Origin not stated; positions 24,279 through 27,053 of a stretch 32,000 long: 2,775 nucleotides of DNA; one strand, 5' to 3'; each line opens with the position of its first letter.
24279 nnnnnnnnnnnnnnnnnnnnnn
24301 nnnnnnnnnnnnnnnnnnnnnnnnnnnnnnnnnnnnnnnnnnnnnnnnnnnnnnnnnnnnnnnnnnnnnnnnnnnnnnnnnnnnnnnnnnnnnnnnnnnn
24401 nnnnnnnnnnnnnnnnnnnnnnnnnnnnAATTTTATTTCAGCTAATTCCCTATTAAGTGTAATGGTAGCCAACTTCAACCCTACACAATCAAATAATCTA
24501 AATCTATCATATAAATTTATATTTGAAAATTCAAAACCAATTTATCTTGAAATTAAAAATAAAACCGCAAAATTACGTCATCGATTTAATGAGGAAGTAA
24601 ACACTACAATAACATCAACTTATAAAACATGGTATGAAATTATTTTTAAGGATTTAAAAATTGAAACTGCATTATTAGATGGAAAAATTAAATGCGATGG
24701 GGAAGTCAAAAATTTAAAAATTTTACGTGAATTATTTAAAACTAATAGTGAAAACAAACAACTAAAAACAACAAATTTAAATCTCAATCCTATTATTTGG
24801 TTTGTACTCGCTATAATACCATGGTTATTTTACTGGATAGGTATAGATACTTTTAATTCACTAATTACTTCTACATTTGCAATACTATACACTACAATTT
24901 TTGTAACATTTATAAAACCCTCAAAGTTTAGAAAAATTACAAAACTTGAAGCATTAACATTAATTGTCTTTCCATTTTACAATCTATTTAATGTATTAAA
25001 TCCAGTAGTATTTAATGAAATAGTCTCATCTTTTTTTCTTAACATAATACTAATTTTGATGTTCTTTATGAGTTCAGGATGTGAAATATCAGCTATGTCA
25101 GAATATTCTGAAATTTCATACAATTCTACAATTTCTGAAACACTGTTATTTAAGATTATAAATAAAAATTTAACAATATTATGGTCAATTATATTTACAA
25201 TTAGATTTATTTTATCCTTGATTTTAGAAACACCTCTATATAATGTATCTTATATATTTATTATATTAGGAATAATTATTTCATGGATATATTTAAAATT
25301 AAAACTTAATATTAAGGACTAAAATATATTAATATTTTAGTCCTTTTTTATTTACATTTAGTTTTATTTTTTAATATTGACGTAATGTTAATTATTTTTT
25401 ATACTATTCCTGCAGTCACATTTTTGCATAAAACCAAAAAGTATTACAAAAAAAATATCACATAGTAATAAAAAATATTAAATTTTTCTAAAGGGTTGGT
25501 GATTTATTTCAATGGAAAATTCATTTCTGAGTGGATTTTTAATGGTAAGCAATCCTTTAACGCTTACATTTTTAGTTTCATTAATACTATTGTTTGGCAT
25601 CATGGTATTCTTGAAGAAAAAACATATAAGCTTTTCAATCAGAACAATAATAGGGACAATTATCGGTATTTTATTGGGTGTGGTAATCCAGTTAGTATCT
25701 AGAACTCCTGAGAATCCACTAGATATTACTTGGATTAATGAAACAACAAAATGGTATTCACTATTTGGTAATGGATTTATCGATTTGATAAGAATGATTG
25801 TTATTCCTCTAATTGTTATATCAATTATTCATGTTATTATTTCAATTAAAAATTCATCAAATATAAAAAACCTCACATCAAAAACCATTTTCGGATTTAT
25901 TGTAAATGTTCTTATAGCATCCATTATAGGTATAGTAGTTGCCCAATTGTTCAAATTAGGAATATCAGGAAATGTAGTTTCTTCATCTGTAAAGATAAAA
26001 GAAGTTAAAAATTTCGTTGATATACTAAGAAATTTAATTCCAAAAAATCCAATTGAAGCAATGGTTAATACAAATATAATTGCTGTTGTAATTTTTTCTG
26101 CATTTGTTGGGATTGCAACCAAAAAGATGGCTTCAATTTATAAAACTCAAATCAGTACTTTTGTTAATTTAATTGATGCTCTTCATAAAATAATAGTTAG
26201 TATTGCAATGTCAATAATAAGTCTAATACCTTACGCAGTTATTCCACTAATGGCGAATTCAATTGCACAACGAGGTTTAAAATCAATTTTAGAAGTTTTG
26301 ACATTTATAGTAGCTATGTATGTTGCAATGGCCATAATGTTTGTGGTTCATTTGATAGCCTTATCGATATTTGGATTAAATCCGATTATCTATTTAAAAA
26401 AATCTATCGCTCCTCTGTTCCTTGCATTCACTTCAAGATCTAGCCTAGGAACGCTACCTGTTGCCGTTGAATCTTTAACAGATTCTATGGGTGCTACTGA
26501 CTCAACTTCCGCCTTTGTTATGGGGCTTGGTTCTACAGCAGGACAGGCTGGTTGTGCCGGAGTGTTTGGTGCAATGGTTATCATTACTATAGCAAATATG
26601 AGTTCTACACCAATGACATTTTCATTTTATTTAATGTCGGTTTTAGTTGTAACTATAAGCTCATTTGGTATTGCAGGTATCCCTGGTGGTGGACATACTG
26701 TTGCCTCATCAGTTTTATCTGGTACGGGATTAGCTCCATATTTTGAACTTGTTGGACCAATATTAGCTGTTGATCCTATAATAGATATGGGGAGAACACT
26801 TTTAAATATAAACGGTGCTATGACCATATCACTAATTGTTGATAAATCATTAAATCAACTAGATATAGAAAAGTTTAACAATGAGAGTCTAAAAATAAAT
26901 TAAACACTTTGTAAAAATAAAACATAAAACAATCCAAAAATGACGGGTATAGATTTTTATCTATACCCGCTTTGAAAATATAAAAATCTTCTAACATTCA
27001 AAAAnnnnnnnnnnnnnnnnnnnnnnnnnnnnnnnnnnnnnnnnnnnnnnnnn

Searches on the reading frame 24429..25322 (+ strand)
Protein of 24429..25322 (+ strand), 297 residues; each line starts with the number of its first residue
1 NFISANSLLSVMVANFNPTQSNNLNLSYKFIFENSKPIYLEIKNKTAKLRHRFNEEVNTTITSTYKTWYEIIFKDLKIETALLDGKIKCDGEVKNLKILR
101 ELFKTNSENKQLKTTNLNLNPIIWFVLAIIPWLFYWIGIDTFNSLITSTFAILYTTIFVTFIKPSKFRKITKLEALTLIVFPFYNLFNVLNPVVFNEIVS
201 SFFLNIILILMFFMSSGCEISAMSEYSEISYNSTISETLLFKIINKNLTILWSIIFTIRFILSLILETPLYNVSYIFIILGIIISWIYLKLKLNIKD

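Call 51: find_homologous_proteins(query=A2, max_evalue=0.00001)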
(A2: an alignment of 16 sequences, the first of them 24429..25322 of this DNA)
Query A2 (16 sequences) (297 aa, profile of the alignment): 62 proteins with E <= 0.00001 among 8000 candidates.
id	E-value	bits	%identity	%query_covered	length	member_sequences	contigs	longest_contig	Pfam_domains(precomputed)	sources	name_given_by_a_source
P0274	8.6e-122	424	50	97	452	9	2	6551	PF14864.12,PF02036.23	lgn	-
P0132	1.6e-111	391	46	97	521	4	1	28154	PF14864.12,PF02036.23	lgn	-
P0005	4.4e-108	379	54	99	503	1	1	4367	PF14864.12,PF02036.23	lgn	-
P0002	4.4e-105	369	84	100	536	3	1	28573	PF14864.12,PF02036.23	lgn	-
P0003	1.6e-94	335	74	99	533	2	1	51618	PF14864.12,PF02036.23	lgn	-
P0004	4.5e-94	333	73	99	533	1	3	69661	PF14864.12,PF02036.23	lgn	-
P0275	3.0e-91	324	23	84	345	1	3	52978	PF14864.12,PF02036.23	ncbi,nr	ncbi:MAG: SCP2 sterol-binding domain-containing protein [Chloroflexi bacterium]|nr:SCP2 sterol-bindi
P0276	6.0e-90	320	24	43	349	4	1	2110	PF02036.23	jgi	-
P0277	2.3e-87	311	20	99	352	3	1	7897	PF14864.12,PF02036.23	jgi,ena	-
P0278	4.2e-86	307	22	84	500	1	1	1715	PF20154.5,PF14864.12,PF02036.23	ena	-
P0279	4.9e-86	307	26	43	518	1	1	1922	PF20154.5,PF14864.12,PF02036.23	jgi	jgi:putative sterol carrier protein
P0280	8.4e-86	306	21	45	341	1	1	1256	PF02036.23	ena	-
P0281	1.3e-85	305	21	96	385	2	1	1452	PF02036.23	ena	-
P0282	1.6e-85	305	22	96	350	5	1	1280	PF02036.23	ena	-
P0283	1.9e-85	305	21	86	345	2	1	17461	PF02036.23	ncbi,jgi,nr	ncbi:MAG: hypothetical protein B6I35_05945 [Anaerolineaceae bacterium 4572_32.2]|nr:MAG: hypothetica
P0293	1.5e-81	292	43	98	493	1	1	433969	PF14864.12,PF02036.23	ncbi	-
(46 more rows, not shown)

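Call 53: find_encoding_contigs(protein=P0293, flank=10000, max_places=2)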
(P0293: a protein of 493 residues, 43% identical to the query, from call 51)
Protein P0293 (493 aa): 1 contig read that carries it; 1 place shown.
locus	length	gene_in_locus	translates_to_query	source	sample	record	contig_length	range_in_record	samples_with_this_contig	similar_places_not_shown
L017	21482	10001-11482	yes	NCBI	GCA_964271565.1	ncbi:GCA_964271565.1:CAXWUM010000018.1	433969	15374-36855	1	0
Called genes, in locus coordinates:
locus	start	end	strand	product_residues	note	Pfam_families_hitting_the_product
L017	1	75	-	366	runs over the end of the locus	PF19200:MupG_N, PF05913:MupG_C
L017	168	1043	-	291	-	PF01261:AP_endonuc_2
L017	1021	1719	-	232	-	PF00596:Aldolase_II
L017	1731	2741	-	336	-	-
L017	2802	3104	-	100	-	PF02302:PTS_IIB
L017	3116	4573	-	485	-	PF03611:EIIC-GAT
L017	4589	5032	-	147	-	PF00359:PTS_EIIA_2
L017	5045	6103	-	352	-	PF13483:Lactamase_B_3, PF12706:Lactamase_B_2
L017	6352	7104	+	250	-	PF00392:GntR (weak), PF08220:HTH_DeoR, PF08279:HTH_11 (weak), PF00455:DeoRC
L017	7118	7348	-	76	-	-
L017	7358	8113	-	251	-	PF03932:CutC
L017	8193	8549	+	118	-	PF04304:DUF454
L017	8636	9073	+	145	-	PF00042:Globin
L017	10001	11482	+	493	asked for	PF14864:Alkyl_sulf_C (weak), PF02036:SCP2 (weak)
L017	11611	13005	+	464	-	PF00375:SDF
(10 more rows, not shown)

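Call 54: find_encoding_contigs(protein=P0274, flank=10000, max_places=2)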
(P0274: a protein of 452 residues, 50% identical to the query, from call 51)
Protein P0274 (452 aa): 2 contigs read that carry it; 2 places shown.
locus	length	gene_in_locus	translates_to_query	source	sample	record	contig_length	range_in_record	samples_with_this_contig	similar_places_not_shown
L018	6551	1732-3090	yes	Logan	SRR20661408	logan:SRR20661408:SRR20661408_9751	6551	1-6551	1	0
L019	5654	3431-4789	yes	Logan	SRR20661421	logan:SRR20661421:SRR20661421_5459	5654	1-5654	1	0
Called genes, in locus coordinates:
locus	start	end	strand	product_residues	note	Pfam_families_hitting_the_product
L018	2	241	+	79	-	?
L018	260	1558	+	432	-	PF02378:PTS_EIIC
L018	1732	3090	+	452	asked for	PF02036:SCP2 (faint), PF14864:Alkyl_sulf_C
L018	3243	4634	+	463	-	PF00375:SDF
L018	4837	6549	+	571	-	?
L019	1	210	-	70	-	?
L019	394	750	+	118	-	PF04304:DUF454, PF04306:DUF456 (weak)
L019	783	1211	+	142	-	PF00042:Globin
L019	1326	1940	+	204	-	PF12002:MgsA_C (weak)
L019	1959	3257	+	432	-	PF02378:PTS_EIIC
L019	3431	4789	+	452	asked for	PF02036:SCP2 (faint), PF14864:Alkyl_sulf_C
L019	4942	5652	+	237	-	?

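Call 67: find_related_loci(query=A4, collection=metagenome_contigs, flank=10000)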
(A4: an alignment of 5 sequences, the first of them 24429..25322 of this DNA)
Query A4 (297 aa) in metagenome_contigs; peptide patterns used: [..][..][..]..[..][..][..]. (x = any residue, [..] = any of these).
36 stretches matched a pattern, but none encodes a relative of the query by tblastn (E <= 1e-3).

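Call 69: find_related_loci(query=A5, collection=metagenome_contigs, flank=8000)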
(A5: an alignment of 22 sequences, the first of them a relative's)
Query A5 (345 aa) in metagenome_contigs; peptide patterns used: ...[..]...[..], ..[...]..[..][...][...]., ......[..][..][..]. (x = any residue, [..] = any of these).
432 stretches matched a pattern; 309 encode a relative of the query (tblastn E <= 1e-3); the best 80 are kept; 80 distinct loci.
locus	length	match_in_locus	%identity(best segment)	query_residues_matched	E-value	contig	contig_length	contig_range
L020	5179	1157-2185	69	4-345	5e-163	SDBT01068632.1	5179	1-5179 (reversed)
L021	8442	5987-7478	68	1-345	2e-159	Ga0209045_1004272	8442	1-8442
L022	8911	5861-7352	68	1-345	2e-159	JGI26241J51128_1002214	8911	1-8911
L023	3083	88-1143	65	3-345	5e-162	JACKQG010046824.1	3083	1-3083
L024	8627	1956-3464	66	1-345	5e-153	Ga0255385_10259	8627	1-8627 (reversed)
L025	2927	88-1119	65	3-345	8e-160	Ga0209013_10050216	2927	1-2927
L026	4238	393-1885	62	1-345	2e-154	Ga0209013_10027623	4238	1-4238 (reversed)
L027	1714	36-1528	62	1-345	4e-163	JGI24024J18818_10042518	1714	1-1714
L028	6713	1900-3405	65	1-344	7e-149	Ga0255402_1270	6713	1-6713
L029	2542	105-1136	61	1-343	1e-149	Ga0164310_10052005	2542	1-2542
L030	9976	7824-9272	62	1-337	9e-141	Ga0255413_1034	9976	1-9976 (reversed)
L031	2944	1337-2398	60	3-345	1e-146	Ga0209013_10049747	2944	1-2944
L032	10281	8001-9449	62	1-337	2e-140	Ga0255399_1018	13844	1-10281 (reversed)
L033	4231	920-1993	58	1-345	7e-143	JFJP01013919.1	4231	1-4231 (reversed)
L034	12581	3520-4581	59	3-345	7e-139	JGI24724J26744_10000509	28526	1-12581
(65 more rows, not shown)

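Call 70: predict_structure(alignment_id=A3)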
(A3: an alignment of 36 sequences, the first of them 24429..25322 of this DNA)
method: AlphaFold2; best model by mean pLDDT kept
length: 297 residues; sequences in the alignment: 36
mean_pLDDT: 89.5   pTM: 0.75
mean pLDDT of the five models: 89.5, 88.2, 87.8, 87.6, 78.9
residues with pLDDT >= 90: 211; 70-90: 68; 50-70: 12; < 50: 6
segments of 3 or more residues with pLDDT < 50: 109-112
pLDDT, mean of each block of 10 residues (from residue 1): 80 90 94 95 95 93 94 89 96 93 68 58 94 92 95 97 93 96 95 90 92 92 92 82 92 93 88 90 92 72
secondary structure, 60 per line:
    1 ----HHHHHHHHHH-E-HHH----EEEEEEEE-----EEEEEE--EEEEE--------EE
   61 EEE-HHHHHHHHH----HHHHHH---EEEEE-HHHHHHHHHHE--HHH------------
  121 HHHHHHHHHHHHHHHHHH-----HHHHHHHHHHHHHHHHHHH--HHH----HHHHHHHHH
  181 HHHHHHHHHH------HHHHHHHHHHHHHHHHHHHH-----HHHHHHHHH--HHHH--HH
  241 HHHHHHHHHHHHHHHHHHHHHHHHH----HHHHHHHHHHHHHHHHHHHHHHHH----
elements in order: H5-14 E25-32 E38-43 E46-50 E59-63 H65-73 H78-83 E87-91 H93-102 H121-138 H144-162 H172-190 H197-216 H222-230 H233-236 H239-265 H270-293

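Call 73: fold_search(model_id=the predicted structure, library=pdb)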
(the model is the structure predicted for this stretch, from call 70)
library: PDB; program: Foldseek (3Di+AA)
matches with E <= 10: 109; with E <= 0.001: 26
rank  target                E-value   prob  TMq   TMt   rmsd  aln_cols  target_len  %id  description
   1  4axh_A                2.2e-05  1.00  0.33  0.16   3.8       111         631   20  Structure and mechanism of the first inverting alkylsulfatase specific for secondary alkylsulfatases (released 2012-12-05)
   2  4axh_B                3.1e-05  1.00  0.33  0.16   3.9       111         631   20  Structure and mechanism of the first inverting alkylsulfatase specific for secondary alkylsulfatases (released 2012-12-05)
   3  2yhe_B                5.5e-05  1.00  0.30  0.15   3.8       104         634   21  Structure determination of the stereoselective inverting sec- alkylsulfatase Pisa1 from Pseudomonas sp. (released 2012-05-16)
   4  4pdx_A                5.5e-05  1.00  0.29  0.15   2.6        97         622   13  Crystal structure of Escherchia coli uncharacterized protein YjcS (released 2015-04-29)
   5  4av7_A                5.8e-05  1.00  0.32  0.15   1.8       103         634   20  Structure determination of the double mutant S233Y F250G from the sec- alkyl sulfatase PisA1 (released 2012-12-05)
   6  4av7_B                7.4e-05  1.00  0.32  0.15   1.8       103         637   20  Structure determination of the double mutant S233Y F250G from the sec- alkyl sulfatase PisA1 (released 2012-12-05)
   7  2yhe_A                9.5e-05  1.00  0.30  0.14   3.9       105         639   22  Structure determination of the stereoselective inverting sec- alkylsulfatase Pisa1 from Pseudomonas sp. (released 2012-05-16)
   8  4pdx_B                1.2e-04  1.00  0.29  0.15   2.6        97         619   13  Crystal structure of Escherchia coli uncharacterized protein YjcS (released 2015-04-29)
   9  8af2_A                1.8e-04  1.00  0.30  0.65   6.0       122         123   17  Human Sterol Carrier Protein with unnatural amino acid 2,2'-bipyridine alanine incorporated at position 111 (released 2023-08-16)
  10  2cg2                  1.9e-04  1.00  0.30  0.15   2.3       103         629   16  Crystal structure of SdsA1, an alkylsulfatase from Pseudomonas aeruginosa, in complex with sulfate (released 2006-04-26)
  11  2cfu                  2.3e-04  1.00  0.30  0.15   2.4       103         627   16  Crystal structure of SdsA1, an alkylsulfatase from Pseudomonas aeruginosa, in complex with 1-decane-sulfonic-acid. (released 2006-04-26)
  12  7tl5_A                2.4e-04  1.00  0.29  0.14   2.2        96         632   17  Crystal structure of putative hydrolase yjcS from Klebsiella pneumoniae. (released 2022-02-02)
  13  2cfz                  2.4e-04  1.00  0.29  0.14   2.4        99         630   16  Crystal structure of SdsA1, an alkylsulfatase from Pseudomonas aeruginosa, in complex with 1-dodecanol (released 2006-04-26)
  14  8af2_B                3.6e-04  1.00  0.30  0.66   2.9       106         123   14  Human Sterol Carrier Protein with unnatural amino acid 2,2'-bipyridine alanine incorporated at position 111 (released 2023-08-16)
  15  6h6p_D                4.1e-04  1.00  0.25  0.58   4.8        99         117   11  UbiJ-SCP2 Ubiquinone synthesis protein (released 2019-02-13)
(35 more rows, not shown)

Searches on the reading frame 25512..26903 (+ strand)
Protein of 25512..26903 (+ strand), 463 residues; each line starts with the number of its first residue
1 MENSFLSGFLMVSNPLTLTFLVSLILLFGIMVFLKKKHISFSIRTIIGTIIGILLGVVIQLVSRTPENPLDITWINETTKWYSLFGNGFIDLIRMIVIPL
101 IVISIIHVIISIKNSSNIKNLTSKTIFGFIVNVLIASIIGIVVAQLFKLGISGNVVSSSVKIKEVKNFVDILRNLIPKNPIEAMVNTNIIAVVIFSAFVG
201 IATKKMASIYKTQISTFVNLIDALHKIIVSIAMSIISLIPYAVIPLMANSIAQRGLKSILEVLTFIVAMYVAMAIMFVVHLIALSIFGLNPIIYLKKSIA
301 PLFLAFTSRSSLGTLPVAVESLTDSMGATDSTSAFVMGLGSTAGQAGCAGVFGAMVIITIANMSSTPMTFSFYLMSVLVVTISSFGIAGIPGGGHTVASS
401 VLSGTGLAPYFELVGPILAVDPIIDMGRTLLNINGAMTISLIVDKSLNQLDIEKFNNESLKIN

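Call 3: search_protein_families(library=pfam, proteins=[window:25512-26903:+], max_evalue=0.01)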
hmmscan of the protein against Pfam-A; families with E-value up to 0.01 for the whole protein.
window:25512-26903:+ (463 aa): 1 family
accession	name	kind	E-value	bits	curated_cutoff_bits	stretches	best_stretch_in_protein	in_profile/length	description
PF00375.23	SDF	-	1.1e-94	318.1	27.9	1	42-445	2-386/387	Sodium:dicarboxylate symporter family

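Call 4: search_protein_families(library=ncbifam, proteins=[window:25512-26903:+], max_evalue=0.01)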
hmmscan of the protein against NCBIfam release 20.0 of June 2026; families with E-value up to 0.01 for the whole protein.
window:25512-26903:+ (463 aa): 4 families
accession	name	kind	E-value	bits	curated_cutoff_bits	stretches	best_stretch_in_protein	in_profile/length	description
NF002461.0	PRK01663.1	subfamily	2.5e-34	119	513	1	42-457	10-412/428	C4-dicarboxylate transporter DctA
NF008440.0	PRK11283.1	equivalog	7.3e-32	110.7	638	1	35-455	2-420/437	glutamate/aspartate:proton symporter GltP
NF009587.0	PRK13027.1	subfamily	2.8e-29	102.2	570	1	82-456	34-412/442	C4-dicarboxylate transporter DctA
NF010151.0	PRK13628.1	equivalog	3.1e-23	82.5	308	1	37-394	12-346/407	serine/threonine transporter SstT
